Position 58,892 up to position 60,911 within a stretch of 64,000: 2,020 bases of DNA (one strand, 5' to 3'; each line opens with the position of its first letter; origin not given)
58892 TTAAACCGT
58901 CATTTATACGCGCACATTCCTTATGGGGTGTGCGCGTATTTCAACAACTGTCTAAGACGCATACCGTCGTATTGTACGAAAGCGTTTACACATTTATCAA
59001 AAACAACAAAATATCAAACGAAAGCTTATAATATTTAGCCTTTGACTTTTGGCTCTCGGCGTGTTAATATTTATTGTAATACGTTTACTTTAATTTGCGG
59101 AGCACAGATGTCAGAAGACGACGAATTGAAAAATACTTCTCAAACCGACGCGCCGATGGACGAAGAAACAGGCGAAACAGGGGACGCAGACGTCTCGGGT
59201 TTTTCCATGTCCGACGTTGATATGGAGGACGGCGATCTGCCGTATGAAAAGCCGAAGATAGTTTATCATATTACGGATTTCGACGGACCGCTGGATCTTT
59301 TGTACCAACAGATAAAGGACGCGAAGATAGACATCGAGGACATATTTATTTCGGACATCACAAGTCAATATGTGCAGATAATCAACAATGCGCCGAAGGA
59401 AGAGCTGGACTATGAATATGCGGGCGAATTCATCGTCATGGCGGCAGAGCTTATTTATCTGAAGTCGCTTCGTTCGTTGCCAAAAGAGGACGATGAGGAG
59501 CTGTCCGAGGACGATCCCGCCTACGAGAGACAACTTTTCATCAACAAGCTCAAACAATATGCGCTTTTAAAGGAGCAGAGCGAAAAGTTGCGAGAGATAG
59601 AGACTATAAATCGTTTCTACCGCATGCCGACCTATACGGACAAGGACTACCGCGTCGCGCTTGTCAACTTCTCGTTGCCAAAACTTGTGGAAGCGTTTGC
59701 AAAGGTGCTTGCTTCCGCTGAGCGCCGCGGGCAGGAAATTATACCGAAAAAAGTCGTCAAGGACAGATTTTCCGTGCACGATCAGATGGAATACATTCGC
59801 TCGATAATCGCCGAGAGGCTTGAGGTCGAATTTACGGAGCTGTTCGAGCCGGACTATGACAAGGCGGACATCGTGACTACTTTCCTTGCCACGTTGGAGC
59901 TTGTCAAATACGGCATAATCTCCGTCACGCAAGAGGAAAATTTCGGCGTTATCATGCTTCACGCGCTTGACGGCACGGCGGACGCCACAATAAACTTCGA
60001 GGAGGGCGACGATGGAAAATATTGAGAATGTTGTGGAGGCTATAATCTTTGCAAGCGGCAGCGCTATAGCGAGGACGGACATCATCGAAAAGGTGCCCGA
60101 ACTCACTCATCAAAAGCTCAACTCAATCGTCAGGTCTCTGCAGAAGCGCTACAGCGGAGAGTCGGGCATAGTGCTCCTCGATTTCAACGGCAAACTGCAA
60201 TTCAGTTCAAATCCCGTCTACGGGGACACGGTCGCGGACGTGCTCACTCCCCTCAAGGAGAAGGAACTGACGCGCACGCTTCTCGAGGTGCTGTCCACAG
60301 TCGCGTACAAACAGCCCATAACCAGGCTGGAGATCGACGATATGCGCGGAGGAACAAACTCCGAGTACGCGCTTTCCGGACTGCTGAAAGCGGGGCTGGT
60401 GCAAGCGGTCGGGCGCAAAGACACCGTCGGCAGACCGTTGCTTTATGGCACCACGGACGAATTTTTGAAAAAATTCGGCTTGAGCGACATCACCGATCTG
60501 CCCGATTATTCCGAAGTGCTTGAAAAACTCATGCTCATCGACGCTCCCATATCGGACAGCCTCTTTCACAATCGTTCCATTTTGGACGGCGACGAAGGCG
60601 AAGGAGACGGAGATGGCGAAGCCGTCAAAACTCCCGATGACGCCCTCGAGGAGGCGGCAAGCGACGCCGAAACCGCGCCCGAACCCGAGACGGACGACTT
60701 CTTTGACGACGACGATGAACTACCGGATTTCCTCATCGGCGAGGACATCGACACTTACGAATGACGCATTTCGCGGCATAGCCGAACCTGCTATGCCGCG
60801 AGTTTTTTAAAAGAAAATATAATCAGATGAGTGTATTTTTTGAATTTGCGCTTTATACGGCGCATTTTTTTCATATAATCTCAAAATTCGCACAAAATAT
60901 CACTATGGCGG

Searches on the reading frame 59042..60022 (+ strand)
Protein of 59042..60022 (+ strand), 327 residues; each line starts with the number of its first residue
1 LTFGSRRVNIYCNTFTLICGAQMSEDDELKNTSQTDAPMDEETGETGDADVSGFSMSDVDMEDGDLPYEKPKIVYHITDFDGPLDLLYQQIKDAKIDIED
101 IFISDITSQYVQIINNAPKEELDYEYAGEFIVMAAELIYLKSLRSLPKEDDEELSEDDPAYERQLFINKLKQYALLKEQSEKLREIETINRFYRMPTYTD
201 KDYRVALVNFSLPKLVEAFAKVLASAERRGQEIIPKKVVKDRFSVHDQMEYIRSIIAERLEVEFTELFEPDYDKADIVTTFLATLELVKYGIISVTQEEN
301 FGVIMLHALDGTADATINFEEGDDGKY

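Call 60: search_protein_families(library=pfam, proteins=[window:59042-60022:+], max_evalue=0.00001)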
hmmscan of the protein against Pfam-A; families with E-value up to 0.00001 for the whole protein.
window:59042-60022:+ (327 aa): 1 family
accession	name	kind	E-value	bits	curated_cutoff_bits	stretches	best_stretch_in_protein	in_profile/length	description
PF02616.19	SMC_ScpA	-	1.8e-23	84.2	24.6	1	91-305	2-228/232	Segregation and condensation protein ScpA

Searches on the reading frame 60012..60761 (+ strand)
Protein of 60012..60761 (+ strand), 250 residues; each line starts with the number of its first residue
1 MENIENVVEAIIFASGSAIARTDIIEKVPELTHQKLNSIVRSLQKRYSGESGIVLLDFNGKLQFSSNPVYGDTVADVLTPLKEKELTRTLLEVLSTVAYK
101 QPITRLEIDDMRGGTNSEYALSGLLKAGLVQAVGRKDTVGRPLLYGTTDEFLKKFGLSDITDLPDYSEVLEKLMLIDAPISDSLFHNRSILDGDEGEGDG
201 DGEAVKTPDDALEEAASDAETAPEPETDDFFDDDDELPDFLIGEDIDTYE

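Call 60: search_protein_families(library=pfam, proteins=[window:60012-60761:+], max_evalue=0.00001)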
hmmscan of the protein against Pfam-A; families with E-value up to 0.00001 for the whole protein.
window:60012-60761:+ (250 aa): 1 family
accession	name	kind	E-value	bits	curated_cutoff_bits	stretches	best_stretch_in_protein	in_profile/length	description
PF04079.22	SMC_ScpB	-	1.4e-42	145.4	27.4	1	7-165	2-159/160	Segregation and condensation complex subunit ScpB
